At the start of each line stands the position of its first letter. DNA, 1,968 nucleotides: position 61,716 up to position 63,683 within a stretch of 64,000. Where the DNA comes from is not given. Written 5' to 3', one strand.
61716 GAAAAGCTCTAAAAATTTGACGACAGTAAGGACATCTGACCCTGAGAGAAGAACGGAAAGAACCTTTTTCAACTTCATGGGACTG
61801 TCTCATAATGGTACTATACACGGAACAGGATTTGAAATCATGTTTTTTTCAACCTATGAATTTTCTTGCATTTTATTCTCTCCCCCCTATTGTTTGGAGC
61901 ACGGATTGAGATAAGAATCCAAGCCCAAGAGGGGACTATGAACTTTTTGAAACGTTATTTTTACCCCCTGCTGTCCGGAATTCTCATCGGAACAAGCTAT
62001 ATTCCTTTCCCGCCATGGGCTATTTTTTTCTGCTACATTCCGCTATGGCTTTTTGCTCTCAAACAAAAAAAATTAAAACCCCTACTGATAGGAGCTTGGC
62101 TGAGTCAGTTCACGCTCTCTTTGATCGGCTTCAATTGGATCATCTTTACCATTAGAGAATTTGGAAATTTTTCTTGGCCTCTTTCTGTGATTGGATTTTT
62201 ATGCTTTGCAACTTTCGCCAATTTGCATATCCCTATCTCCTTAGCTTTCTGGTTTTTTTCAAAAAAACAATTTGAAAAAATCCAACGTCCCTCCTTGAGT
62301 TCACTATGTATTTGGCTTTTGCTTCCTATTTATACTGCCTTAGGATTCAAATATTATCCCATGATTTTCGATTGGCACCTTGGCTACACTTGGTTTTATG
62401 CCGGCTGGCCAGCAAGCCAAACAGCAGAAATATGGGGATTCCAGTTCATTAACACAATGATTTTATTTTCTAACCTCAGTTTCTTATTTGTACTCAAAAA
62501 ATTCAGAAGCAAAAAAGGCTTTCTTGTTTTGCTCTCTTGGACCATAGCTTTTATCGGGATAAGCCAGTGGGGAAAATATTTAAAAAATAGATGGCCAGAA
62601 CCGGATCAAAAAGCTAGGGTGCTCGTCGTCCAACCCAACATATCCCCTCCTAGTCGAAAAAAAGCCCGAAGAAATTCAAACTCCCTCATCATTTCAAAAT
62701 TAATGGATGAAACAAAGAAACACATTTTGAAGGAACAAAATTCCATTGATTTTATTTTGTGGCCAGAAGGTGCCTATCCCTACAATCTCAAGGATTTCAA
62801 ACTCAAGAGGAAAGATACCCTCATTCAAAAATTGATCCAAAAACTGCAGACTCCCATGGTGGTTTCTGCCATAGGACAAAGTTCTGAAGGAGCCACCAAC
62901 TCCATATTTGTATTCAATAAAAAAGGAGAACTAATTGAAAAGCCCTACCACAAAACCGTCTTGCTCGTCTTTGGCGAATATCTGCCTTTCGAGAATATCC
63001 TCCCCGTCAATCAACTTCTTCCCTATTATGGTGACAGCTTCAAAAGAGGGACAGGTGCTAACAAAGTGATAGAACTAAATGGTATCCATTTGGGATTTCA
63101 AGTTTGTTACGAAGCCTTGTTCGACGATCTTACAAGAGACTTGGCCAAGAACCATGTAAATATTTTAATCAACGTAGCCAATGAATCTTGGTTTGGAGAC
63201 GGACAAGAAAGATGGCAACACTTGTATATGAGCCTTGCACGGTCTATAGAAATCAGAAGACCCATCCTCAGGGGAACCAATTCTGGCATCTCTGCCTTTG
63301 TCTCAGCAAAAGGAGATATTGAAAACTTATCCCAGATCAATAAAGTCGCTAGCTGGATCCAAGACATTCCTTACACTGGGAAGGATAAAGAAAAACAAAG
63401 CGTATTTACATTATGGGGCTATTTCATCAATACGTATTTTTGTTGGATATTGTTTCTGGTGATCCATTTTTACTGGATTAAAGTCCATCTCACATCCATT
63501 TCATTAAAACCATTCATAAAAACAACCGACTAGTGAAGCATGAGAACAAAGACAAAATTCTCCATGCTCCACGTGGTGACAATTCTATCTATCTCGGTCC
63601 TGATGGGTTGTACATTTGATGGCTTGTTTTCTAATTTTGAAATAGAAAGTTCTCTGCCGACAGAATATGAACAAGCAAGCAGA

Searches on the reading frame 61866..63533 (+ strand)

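Call 29: search_protein_families(library=pfam, proteins=[window:61866-63533:+], max_evalue=0.00001)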
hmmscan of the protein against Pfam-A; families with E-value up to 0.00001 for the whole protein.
window:61866-63533:+ (555 aa): 2 families
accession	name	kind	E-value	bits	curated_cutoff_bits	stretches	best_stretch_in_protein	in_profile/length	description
PF00795.27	CN_hydrolase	-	3.6e-19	69.5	23.2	1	254-485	4-230/256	Carbon-nitrogen hydrolase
PF20154.4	LNT_N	-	1.4e-08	35.5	27.1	1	37-204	1-158/159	Apolipoprotein N-acyltransferase N-terminal domain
